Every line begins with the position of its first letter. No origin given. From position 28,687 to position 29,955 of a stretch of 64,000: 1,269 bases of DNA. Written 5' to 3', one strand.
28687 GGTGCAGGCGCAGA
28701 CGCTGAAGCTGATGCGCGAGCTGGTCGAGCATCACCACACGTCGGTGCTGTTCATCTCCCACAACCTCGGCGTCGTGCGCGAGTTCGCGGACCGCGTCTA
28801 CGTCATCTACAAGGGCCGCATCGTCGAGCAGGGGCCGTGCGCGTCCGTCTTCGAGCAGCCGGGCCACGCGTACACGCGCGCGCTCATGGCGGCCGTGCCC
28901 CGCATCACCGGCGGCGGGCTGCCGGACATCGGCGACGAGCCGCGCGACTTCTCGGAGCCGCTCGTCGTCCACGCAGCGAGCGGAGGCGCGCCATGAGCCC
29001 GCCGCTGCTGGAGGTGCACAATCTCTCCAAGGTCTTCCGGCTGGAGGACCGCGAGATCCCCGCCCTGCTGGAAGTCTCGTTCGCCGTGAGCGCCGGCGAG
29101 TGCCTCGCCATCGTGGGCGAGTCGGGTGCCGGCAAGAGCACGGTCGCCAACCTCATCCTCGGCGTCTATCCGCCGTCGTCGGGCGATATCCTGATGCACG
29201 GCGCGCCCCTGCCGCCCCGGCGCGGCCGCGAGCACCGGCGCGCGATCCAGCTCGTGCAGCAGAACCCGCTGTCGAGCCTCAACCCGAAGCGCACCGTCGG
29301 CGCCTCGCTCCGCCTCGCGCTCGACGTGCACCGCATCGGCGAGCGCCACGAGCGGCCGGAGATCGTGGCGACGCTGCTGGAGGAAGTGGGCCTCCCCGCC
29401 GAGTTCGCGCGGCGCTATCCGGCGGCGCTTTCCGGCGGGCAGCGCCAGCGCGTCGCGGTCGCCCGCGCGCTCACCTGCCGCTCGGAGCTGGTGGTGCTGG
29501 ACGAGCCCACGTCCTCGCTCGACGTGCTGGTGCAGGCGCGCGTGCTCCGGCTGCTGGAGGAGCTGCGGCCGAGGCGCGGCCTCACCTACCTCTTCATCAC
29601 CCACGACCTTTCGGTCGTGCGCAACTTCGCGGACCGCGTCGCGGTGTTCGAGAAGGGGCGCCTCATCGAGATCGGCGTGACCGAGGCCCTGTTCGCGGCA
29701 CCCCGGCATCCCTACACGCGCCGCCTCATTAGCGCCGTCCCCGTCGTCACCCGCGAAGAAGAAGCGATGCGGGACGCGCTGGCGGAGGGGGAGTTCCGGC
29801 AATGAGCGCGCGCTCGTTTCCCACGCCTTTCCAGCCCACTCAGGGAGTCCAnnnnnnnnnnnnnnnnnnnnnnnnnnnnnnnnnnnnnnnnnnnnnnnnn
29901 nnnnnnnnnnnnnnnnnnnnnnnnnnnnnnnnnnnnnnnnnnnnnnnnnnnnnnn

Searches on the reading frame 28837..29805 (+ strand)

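Call 65: search_protein_families(library=pfam, proteins=[window:28837-29805:+], max_evalue=0.00001)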
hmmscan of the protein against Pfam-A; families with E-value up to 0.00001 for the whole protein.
window:28837-29805:+ (322 aa): 3 families
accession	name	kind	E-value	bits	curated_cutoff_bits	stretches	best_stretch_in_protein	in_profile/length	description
PF00005.33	ABC_tran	-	1.2e-32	113.8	25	1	79-226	3-137/137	ABC transporter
PF08352.17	oligo_HPY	-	2.5e-07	31.4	27.1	1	277-309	1-33/65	Oligopeptide/dipeptide transporter, C-terminal region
PF13304.12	AAA_21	-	3.3e-07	31.1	27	0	211-261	251-303/304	AAA domain, putative AbiEii toxin, Type IV TA system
